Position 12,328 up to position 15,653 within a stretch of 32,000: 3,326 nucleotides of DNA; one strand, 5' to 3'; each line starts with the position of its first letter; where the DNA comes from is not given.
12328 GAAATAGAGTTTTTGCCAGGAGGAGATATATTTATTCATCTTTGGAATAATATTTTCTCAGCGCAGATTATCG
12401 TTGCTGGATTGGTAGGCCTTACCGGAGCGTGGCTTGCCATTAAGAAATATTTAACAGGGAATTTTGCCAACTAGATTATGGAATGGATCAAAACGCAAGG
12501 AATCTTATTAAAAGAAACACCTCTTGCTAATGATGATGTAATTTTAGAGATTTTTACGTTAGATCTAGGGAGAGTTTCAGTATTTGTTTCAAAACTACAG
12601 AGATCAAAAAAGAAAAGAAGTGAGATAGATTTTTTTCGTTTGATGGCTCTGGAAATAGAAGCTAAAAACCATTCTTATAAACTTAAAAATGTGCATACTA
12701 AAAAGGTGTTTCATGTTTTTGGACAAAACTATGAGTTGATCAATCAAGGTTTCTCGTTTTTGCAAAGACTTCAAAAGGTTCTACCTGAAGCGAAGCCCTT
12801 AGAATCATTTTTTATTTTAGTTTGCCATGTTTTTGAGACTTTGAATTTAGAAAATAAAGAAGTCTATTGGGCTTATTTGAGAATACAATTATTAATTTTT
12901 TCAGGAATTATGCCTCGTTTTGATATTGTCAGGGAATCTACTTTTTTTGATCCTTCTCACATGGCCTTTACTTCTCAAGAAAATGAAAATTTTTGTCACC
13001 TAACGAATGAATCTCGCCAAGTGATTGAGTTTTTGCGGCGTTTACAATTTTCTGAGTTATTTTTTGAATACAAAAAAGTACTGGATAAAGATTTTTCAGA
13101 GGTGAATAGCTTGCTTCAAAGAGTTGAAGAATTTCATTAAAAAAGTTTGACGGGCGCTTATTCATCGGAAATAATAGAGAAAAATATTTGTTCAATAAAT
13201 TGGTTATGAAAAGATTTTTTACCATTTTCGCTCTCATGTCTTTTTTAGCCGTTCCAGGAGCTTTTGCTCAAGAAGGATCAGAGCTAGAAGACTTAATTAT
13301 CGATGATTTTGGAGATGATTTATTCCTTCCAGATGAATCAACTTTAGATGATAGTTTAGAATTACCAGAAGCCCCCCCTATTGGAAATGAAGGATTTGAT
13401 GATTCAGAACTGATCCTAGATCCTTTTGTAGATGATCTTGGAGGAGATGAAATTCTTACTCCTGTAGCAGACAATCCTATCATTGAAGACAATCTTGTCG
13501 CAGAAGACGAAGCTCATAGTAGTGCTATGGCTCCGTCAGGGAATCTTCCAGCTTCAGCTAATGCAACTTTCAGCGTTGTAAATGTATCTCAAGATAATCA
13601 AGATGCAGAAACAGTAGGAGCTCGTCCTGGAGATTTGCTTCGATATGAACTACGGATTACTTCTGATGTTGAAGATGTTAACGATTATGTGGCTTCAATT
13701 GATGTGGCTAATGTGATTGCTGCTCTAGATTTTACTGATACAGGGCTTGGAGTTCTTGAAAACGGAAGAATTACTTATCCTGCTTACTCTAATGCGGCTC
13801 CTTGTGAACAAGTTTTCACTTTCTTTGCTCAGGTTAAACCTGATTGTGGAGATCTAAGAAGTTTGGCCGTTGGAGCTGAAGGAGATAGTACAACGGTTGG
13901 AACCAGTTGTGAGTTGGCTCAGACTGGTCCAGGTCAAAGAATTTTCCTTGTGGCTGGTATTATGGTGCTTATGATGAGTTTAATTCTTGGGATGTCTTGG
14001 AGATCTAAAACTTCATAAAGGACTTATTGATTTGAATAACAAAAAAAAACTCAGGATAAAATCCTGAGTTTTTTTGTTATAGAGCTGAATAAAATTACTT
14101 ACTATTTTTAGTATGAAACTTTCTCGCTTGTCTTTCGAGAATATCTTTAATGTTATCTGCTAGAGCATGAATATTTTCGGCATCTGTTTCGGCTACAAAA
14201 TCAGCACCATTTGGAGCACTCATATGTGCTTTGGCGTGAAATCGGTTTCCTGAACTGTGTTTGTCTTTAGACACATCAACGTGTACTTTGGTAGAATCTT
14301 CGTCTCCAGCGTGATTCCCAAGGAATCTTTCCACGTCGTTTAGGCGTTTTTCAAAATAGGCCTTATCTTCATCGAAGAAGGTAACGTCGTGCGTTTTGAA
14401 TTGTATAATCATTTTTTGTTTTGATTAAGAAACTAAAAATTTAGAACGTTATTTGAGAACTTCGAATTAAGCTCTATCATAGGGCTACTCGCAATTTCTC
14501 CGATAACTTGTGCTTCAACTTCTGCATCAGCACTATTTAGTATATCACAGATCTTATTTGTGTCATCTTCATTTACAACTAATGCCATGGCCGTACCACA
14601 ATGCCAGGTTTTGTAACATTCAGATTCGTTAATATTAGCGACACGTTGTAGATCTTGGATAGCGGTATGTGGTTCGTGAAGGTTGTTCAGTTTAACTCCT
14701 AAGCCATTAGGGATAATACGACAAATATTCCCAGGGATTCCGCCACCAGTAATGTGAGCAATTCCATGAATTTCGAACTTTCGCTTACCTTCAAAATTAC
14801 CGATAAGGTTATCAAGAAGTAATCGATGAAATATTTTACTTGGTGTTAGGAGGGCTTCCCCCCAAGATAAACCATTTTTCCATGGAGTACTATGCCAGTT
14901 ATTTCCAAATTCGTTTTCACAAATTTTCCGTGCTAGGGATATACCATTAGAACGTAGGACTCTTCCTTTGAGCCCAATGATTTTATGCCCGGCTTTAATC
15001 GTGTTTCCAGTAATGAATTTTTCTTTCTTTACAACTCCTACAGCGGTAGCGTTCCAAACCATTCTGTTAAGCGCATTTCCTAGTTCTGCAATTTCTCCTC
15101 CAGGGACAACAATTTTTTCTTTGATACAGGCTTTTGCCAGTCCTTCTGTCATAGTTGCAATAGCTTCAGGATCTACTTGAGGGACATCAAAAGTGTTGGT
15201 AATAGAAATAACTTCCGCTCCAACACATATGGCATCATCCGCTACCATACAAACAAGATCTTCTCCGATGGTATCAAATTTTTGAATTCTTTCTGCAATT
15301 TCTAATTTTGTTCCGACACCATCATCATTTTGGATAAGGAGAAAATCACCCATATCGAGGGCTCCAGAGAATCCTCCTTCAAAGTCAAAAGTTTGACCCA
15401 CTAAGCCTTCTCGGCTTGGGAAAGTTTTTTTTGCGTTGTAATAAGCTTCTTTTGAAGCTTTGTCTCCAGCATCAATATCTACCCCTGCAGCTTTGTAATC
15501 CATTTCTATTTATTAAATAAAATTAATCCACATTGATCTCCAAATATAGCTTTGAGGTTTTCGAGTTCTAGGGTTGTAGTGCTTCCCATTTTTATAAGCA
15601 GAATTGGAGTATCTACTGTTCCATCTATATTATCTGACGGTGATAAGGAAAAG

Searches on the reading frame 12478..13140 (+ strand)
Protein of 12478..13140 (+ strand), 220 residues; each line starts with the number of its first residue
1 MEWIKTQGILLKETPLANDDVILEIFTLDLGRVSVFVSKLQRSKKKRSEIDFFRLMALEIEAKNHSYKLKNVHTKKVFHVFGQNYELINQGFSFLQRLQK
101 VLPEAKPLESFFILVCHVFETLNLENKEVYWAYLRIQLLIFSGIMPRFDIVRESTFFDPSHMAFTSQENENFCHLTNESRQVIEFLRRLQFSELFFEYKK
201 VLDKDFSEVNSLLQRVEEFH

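Call 7: search_protein_families(library=pfam, proteins=[window:12478-13140:+], max_evalue=0.001)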
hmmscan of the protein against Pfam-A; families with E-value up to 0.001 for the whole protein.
window:12478-13140:+ (220 aa): 1 family
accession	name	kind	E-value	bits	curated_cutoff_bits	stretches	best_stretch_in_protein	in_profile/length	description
PF11967.14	RecO_N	-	2.9e-09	37.3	27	1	1-75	1-77/80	Recombination protein O N terminal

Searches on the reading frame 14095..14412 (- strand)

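Call 8: search_protein_families(library=pfam, proteins=[window:14095-14412:-], max_evalue=0.001)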
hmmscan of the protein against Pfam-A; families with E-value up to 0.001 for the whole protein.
window:14095-14412:- (105 aa): 1 family
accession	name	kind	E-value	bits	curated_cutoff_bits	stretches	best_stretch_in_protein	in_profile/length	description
PF02482.25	Ribosomal_S30AE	-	8.2e-11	42.9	23.7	1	3-103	1-87/88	Sigma 54 modulation protein / S30EA ribosomal protein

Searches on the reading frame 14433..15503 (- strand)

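Call 7: search_protein_families(library=pfam, proteins=[window:14433-15503:-], max_evalue=0.001)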
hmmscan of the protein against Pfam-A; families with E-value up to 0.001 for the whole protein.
window:14433-15503:- (356 aa): 2 families
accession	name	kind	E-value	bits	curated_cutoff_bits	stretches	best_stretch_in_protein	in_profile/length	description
PF02769.27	AIRS_C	-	1e-15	58.7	23.1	1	170-343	1-151/156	AIR synthase related protein, C-terminal domain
PF00586.29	AIRS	-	7.4e-14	52.6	24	1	55-158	14-112/112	AIR synthase related protein, N-terminal domain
